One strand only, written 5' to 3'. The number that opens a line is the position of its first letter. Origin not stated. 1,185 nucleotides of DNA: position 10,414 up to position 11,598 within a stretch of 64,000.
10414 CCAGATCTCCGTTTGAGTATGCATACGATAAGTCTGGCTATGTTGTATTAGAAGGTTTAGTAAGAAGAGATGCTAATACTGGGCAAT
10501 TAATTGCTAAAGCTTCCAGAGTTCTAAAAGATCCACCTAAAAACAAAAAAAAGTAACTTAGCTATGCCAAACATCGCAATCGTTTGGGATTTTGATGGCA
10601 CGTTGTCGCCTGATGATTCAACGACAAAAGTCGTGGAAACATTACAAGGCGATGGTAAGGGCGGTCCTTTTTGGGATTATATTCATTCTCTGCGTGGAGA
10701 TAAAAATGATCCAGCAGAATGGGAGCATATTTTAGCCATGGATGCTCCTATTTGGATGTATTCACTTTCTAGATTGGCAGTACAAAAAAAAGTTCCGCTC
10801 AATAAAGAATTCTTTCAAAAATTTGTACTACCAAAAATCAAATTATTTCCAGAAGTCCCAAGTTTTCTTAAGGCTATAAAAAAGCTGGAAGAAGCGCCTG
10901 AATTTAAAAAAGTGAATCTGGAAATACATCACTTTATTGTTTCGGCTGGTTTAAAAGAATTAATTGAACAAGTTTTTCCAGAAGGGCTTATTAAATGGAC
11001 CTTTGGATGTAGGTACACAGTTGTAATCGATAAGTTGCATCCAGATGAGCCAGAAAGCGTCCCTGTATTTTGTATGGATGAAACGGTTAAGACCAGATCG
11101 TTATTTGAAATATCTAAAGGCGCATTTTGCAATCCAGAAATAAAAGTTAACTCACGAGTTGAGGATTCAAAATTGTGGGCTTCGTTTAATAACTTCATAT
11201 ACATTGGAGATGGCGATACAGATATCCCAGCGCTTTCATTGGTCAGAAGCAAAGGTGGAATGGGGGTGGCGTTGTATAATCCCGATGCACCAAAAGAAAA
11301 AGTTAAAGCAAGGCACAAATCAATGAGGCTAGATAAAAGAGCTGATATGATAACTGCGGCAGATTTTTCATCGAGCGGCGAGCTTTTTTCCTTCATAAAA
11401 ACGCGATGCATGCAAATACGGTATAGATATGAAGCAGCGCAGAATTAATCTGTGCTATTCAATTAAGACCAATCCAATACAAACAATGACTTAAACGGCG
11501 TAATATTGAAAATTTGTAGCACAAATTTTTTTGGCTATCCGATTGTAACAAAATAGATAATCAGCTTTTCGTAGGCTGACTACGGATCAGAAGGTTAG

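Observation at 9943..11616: Perfect 51-bp direct repeat of the tRNA-Arg 3' half delimits a 1.6-kb AT-rich cassette carrying a HAD hydrolase, with nested 13-bp repeats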

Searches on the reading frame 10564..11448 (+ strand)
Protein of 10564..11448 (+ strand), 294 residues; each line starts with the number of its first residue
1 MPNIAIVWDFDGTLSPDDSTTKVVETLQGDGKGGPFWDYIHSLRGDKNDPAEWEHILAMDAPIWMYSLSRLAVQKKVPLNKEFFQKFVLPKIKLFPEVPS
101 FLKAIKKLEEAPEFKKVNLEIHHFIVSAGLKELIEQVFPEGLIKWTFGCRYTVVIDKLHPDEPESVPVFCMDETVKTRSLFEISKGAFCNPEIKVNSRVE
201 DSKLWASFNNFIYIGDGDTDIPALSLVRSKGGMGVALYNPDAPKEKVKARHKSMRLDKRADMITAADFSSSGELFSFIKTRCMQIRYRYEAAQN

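Call 7: search_protein_families(library=pfam, proteins=[window:10564-11448:+], max_evalue=0.01)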
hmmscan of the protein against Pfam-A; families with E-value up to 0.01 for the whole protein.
window:10564-11448:+ (294 aa): 3 families
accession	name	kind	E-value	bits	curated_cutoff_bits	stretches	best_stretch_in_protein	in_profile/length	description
PF12710.13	HAD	-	2.8e-05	25.1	27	0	6-136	1-117/189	haloacid dehalogenase-like hydrolase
PF00702.32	Hydrolase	-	8.2e-05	23.5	26.4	0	5-108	3-113/191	haloacid dehalogenase-like hydrolase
PF06888.18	Put_Phosphatase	-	0.0066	16.3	27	0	195-228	156-189/234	Putative Phosphatase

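Call 8: search_protein_families(library=padloc, proteins=[window:10564-11448:+], max_evalue=1)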
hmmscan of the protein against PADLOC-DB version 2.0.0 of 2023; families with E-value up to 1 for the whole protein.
window:10564-11448:+ (294 aa): 3 families
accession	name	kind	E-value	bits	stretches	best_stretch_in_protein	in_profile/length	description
PDLC05002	PDC-S34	-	5.7e-45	151.9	1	2-290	5-271/284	-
PDLC05001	PDC-S34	-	6.1e-35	118.9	1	2-281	14-268/384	-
PDLC05000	PDC-S34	-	5.1e-29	99.7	1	3-286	3-261/416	-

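Call 11: find_homologous_proteins(query=window:10564-11448:+)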
Query window:10564-11448:+ (294 aa): 531 proteins with E <= 0.001 among 1056 candidates; the best 120 are listed.
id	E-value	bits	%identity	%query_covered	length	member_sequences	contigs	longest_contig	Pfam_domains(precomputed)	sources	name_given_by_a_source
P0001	1.3e-198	676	100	100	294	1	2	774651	-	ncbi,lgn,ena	-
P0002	1.0e-148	513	75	99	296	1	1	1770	PF00702.33,PF12710.14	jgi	jgi:hypothetical protein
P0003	3.5e-144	498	72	100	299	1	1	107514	-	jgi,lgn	-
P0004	6.7e-144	497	73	99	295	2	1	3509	PF00702.33,PF12710.14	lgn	-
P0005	2.8e-143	495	71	100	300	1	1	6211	PF00702.33,PF12710.14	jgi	-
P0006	7.2e-143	494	75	100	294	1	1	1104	PF12710.14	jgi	jgi:hypothetical protein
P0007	8.9e-142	490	73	100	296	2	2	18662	PF00702.33,PF12710.14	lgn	-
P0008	9.8e-142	490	73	99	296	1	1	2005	PF12710.14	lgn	-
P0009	1.2e-140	486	72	99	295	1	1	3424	PF00702.33,PF12710.14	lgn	-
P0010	5.1e-139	481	71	100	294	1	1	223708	-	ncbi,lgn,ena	-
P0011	5.6e-139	481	70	100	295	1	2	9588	PF00702.33,PF12710.14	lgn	-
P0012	1.4e-138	479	70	100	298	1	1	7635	-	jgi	jgi:2-hydroxy-3-keto-5-methylthiopentenyl-1-phosphate phosphatase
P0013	1.2e-136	473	70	100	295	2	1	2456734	PF12710.14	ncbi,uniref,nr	ncbi:MAG: haloacid dehalogenase-like hydrolase [Micavibrio aeruginosavorus]|uniref:Haloacid dehaloge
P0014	9.4e-136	470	69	100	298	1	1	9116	PF00702.33,PF12710.14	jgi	-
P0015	9.6e-136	470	70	100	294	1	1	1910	-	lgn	-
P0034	3.3e-126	439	65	100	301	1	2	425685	-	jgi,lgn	jgi:2-hydroxy-3-keto-5-methylthiopentenyl-1-phosphate phosphatase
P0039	6.4e-125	435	65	100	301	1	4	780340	PF00702.33,PF12710.14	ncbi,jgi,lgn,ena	-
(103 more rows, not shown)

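Call 12: search_protein_families(library=ncbifam, proteins=[window:10564-11448:+], max_evalue=0.1)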
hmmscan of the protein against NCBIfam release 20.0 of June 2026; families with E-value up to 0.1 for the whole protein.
window:10564-11448:+ (294 aa): 4 families
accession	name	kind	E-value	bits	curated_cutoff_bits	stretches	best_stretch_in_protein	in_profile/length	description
TIGR01489.1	DKMTPPase-SF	subfamily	5.7e-07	29.8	81.55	1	86-223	65-177/188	MtnX-like HAD-IB family phosphatase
TIGR01488.1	HAD-SF-IB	subfamily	1e-05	25.6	45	1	111-227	78-177/177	HAD-IB family phosphatase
TIGR01484.1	HAD-SF-IIB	subfamily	0.0071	16.4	41.8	0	203-233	193-221/221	HAD-IIB family hydrolase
TIGR00099.1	Cof-subfamily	subfamily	0.033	13.8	137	0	203-236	199-232/256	Cof-type HAD-IIB family hydrolase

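Call 13: search_protein_families(library=phrogs, proteins=[window:10564-11448:+], max_evalue=0.1)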
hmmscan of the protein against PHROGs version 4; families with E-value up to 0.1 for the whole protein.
window:10564-11448:+ (294 aa): 0 families

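Call 14: find_encoding_contigs(protein=P0001, flank=10000, max_places=4)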
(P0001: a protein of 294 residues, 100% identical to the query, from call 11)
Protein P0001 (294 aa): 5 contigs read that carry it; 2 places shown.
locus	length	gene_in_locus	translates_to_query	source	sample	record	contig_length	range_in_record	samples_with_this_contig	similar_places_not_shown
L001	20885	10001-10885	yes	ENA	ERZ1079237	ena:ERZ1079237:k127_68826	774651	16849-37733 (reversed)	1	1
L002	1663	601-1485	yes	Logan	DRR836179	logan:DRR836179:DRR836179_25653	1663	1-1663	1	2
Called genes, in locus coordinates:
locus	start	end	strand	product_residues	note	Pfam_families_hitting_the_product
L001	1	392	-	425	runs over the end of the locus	PF00171:Aldedh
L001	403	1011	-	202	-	-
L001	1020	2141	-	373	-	PF00696:AA_kinase, PF01472:PUA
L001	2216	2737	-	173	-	-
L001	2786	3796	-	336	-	PF01018:GTP1_OBG, PF01926:MMR_HSR1, PF02421:FeoB_N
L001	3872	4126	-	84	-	PF01016:Ribosomal_L27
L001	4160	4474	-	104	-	PF00829:Ribosomal_L21p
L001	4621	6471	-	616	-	PF13176:TPR_7 (faint), PF13414:TPR_11 (faint), PF13428:TPR_14 (faint), PF13424:TPR_12 (weak), PF00515:TPR_1, PF07719:TPR_2 (weak), PF13181:TPR_8 (weak), PF14559:TPR_19 (weak), +4 more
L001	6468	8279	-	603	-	PF12895:ANAPC3 (faint), PF13174:TPR_6 (faint), PF13176:TPR_7 (faint), PF13181:TPR_8 (faint), PF13414:TPR_11 (weak), PF07719:TPR_2 (weak), PF13424:TPR_12 (weak), PF00515:TPR_1, +6 more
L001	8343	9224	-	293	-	PF00535:Glycos_transf_2, PF10111:Glyco_tranf_2_2 (weak)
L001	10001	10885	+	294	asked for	-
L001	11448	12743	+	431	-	PF06925:MGDG_synth (weak)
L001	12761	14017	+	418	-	-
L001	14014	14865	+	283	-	PF00702:Hydrolase, PF13419:HAD_2 (weak)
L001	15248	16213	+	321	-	-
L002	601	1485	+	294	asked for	-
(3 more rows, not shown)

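Call 15: find_encoding_contigs(protein=P0003, flank=10000, max_places=3)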
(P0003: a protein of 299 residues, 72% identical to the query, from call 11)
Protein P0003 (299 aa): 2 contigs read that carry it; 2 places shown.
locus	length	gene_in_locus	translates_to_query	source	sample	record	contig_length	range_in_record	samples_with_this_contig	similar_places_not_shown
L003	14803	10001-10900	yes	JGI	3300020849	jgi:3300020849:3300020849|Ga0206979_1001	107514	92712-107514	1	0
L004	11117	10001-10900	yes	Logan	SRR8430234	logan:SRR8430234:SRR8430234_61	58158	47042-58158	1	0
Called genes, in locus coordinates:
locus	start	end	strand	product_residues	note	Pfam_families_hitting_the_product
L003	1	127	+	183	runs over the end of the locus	PF06114:Peptidase_M78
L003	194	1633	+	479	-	PF12705:PDDEXK_1 (weak), PF13482:RNase_H_2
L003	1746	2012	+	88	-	-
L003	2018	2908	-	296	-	-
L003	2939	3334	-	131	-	-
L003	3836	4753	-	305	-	PF02195:ParB_N (weak), PF07506:RepB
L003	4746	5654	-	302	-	PF02195:ParB_N, PF07506:RepB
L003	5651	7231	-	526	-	PF00239:Resolvase, PF07508:Recombinase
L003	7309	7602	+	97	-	-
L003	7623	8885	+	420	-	PF13091:PLDc_2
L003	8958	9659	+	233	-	-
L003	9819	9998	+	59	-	-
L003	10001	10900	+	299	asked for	-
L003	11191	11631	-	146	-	PF08327:AHSA1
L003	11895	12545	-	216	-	PF01596:Methyltransf_3 (weak), PF13578:Methyltransf_24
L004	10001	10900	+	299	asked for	-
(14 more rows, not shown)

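Call 16: find_encoding_contigs(protein=P0010, flank=10000, max_places=3)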
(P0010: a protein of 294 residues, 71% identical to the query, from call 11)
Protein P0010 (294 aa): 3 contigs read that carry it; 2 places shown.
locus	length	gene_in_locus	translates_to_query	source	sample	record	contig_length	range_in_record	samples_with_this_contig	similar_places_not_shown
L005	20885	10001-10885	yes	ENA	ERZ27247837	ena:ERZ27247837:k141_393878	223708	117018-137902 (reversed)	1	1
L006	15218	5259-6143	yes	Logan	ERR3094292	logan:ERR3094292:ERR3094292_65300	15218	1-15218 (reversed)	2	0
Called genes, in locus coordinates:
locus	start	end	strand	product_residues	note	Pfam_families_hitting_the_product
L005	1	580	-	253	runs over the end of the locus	PF02433:FixO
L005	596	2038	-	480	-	PF00115:COX1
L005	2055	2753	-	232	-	PF13386:DsbD_2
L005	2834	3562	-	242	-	PF01479:S4, PF00849:PseudoU_synth_2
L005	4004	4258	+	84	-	-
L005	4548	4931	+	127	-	-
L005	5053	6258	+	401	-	-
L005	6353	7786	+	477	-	-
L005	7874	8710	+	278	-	PF21926:FeeM (weak), PF13444:Acetyltransf_5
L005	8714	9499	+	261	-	PF01553:Acyltransferase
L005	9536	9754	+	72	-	PF11324:DUF3126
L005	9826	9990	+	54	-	-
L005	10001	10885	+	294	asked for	-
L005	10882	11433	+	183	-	-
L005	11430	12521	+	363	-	-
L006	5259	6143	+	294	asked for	-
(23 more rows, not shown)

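Call 19: find_encoding_contigs(protein=P0013, flank=10000, max_places=2)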
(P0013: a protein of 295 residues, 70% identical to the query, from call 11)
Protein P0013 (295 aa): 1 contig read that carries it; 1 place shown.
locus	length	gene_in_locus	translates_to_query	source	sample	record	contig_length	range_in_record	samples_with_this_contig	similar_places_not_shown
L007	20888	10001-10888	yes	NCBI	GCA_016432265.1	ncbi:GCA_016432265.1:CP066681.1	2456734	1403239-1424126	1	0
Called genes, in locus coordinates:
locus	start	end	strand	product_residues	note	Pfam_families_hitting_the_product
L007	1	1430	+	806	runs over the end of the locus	PF02190:LON_substr_bdg, PF13191:AAA_16 (faint), PF08298:AAA_PrkA (faint), PF07728:AAA_5, PF00004:AAA, PF22667:Lon_lid, PF05362:Lon_C, PF13541:ChlI (weak)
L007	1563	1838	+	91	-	PF00216:Bac_DNA_binding, PF18291:HU-HIG (faint), PF18175:HU-CCDC81_bac_2 (weak)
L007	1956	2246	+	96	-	-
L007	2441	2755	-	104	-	-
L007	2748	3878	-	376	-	PF03595:SLAC1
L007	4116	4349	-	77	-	-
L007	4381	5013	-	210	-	PF00072:Response_reg, PF00196:GerE, PF08281:Sigma70_r4_2 (weak)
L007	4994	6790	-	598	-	PF02743:dCache_1, PF00672:HAMP, PF07730:HisKA_3, PF13581:HATPase_c_2 (weak), PF02518:HATPase_c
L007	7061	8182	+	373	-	PF05222:AlaDh_PNT_N, PF01262:AlaDh_PNT_C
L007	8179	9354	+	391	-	PF09994:T6SS_Tle1-like_cat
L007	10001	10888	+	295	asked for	PF12710:HAD (faint)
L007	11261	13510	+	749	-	PF08447:PAS_3, PF00512:HisKA, PF02518:HATPase_c, PF00072:Response_reg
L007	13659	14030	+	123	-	PF00507:Oxidored_q4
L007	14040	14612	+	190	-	PF01058:Oxidored_q6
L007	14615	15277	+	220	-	PF00329:Complex1_30kDa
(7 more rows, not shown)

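Call 20: find_encoding_contigs(protein=P0039, flank=10000, max_places=3)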
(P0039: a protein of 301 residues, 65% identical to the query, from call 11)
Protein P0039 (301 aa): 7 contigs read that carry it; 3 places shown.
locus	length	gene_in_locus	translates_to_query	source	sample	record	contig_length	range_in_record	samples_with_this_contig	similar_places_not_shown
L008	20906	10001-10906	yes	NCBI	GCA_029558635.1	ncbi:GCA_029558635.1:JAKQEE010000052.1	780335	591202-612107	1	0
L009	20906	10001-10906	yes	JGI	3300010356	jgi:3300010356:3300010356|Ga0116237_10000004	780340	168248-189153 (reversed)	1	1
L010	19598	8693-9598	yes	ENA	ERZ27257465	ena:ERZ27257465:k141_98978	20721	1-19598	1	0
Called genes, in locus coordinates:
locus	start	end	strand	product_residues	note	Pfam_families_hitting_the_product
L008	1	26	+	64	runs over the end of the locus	-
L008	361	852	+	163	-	PF00565:SNase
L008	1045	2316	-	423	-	-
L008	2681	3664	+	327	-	PF00005:ABC_tran, PF13304:AAA_21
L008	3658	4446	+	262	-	-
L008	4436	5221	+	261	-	PF06182:ABC2_membrane_6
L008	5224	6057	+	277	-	PF02698:DUF218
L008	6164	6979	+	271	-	PF13406:SLT_2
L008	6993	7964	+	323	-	PF03330:DPBB_1, PF05036:SPOR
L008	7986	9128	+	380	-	PF00768:Peptidase_S11, PF13354:Beta-lactamase2, PF07943:PBP5_C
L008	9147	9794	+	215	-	PF13521:AAA_28 (weak), PF02223:Thymidylate_kin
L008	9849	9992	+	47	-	-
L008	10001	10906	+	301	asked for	PF00702:Hydrolase (faint), PF12710:HAD (faint)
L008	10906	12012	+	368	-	PF13177:DNA_pol3_delta2, PF00004:AAA (weak)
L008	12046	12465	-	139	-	-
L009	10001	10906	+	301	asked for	PF00702:Hydrolase (faint), PF12710:HAD (faint)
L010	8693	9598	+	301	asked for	PF00702:Hydrolase (faint), PF12710:HAD (faint)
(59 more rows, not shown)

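Call 21: find_encoding_contigs(protein=P0034, flank=10000, max_places=2)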
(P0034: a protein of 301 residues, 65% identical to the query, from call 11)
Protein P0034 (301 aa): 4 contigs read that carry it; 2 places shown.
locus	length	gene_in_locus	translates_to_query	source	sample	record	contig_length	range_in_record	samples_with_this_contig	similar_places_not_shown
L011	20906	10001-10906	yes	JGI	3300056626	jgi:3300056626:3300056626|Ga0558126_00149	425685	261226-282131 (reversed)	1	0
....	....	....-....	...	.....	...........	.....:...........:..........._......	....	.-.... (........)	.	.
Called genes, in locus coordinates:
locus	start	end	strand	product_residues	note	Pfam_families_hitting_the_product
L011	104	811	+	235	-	-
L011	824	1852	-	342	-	-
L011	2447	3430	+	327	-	PF00005:ABC_tran, PF13304:AAA_21 (weak)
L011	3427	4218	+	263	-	PF06182:ABC2_membrane_6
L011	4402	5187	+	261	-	PF06182:ABC2_membrane_6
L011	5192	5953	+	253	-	PF02698:DUF218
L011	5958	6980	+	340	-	PF13406:SLT_2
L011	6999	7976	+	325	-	PF03330:DPBB_1, PF05036:SPOR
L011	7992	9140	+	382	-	PF00768:Peptidase_S11, PF13354:Beta-lactamase2, PF00144:Beta-lactamase (faint), PF07943:PBP5_C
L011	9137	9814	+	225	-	PF02223:Thymidylate_kin, PF13521:AAA_28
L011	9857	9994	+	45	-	-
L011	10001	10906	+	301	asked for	-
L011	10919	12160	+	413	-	PF00004:AAA (faint), PF13177:DNA_pol3_delta2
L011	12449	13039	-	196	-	-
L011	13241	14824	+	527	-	PF00133:tRNA-synt_1, PF01406:tRNA-synt_1e, PF09334:tRNA-synt_1g, PF00133:tRNA-synt_1, PF01406:tRNA-synt_1e (weak), PF19303:Anticodon_3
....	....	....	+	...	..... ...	-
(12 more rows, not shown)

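Call 49: find_related_loci(query=A2, collection=viral_contigs, flank=10000)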
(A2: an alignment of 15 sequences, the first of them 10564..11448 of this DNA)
Query A2 (294 aa) in viral_contigs; peptide patterns used: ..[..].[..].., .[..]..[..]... (x = any residue, [..] = any of these).
33 stretches matched a pattern, but none encodes a relative of the query by tblastn (E <= 1e-3).

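Call 50: find_related_loci(query=A2, collection=metagenome_contigs, flank=10000)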
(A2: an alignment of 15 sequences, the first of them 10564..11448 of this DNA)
Query A2 (294 aa) in metagenome_contigs; peptide patterns used: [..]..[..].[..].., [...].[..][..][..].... (x = any residue, [..] = any of these).
238 stretches matched a pattern; 50 encode a relative of the query (tblastn E <= 1e-3); 50 distinct loci.
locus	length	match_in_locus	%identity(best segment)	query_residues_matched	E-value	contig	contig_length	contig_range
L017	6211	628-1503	71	1-293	3e-150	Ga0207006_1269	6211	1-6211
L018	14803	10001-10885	72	1-293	4e-149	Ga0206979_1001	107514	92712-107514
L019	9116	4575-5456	69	1-293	2e-141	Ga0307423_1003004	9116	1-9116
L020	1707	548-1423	67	1-293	8e-149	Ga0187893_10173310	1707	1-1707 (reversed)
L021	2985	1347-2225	67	1-294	5e-143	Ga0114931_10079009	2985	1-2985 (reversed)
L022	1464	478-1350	67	3-293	1e-144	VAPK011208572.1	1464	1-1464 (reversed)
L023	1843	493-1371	65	1-294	4e-141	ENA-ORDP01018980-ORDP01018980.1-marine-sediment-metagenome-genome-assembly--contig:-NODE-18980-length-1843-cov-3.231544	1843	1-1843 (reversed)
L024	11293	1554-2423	65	1-291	7e-130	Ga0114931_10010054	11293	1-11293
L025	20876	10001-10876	64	1-293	1e-129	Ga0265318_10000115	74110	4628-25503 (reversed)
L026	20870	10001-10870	67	1-291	1e-129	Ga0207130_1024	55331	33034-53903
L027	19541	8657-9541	65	1-293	6e-129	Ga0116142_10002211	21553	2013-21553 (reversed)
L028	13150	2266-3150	65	1-293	6e-129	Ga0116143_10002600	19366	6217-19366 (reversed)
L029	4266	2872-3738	64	1-291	1e-129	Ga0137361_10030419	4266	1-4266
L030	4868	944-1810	64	1-291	1e-128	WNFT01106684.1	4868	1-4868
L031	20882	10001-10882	67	1-293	1e-131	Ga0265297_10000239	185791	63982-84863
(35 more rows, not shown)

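Call 67: search_solved_structures(query=A2, max_evalue=1)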
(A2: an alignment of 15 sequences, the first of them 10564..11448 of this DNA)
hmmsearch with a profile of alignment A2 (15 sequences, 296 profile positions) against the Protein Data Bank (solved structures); distinct sequences matched with E-value up to 1: 2.
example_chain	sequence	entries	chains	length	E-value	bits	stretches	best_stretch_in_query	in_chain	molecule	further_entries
6nyr_A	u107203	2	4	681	1.8e-16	63.7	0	131-157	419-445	Crov588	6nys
9gnn_A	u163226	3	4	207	0.84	12.2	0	74-148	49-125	Sentrin-specific protease 5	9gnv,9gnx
